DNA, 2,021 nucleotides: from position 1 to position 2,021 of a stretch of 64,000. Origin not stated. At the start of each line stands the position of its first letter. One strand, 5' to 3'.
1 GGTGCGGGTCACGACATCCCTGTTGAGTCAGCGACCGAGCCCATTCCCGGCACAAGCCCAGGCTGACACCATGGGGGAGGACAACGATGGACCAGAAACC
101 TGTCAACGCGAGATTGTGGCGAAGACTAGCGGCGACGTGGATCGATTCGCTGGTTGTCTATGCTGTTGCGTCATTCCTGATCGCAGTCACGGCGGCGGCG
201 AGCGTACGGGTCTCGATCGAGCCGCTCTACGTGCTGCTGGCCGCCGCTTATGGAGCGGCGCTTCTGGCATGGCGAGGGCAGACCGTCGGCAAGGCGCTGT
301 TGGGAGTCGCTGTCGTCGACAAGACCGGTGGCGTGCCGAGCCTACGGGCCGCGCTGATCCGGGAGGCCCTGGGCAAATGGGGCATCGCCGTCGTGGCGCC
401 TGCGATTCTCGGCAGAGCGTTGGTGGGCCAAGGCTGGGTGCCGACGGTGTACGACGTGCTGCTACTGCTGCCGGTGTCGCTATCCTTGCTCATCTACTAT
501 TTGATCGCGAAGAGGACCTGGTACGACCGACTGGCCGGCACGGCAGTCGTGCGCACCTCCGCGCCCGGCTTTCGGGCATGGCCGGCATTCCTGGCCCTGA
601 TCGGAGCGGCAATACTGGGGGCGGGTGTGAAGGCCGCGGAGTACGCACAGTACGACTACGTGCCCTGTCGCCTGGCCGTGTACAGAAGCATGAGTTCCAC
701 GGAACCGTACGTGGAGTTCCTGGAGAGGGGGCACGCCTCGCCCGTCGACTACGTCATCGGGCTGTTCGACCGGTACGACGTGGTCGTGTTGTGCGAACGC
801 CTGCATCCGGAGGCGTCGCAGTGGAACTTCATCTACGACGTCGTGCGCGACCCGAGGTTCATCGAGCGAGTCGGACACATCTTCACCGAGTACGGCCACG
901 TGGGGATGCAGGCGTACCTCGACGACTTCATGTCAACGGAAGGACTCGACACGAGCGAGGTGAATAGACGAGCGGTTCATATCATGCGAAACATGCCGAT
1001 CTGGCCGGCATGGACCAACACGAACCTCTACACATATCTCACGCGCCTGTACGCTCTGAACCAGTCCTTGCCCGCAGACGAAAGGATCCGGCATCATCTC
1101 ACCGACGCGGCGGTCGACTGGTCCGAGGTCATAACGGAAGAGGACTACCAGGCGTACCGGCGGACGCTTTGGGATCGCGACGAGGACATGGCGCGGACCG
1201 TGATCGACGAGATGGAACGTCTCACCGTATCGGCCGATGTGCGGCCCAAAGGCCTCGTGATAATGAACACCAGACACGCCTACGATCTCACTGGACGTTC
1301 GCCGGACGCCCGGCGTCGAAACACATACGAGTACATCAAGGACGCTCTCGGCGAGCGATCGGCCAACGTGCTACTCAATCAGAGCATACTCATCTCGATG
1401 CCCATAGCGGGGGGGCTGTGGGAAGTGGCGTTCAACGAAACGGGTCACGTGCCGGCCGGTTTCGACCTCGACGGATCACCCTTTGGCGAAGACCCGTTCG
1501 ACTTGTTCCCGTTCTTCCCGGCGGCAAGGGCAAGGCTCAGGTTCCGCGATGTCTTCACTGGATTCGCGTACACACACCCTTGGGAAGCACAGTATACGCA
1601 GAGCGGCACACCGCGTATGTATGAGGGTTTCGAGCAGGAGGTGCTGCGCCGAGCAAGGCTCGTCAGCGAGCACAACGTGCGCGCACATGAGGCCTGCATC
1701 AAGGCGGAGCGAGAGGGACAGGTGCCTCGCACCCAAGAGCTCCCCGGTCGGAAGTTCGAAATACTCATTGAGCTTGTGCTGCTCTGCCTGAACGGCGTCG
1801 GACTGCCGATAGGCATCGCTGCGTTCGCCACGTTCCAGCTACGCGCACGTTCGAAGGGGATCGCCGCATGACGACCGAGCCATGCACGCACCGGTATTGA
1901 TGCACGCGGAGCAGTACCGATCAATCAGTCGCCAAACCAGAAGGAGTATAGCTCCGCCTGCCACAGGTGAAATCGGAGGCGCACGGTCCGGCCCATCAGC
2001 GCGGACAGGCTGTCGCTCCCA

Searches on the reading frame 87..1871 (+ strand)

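Call 71: search_protein_families(library=pfam, proteins=[window:87-1871:+], max_evalue=0.00001)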
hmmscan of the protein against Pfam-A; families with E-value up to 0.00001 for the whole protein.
window:87-1871:+ (594 aa): 1 family
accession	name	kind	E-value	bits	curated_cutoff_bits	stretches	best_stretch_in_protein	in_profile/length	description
PF06271.18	RDD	-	1.6e-12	48.3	24.1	1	8-151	2-137/137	RDD family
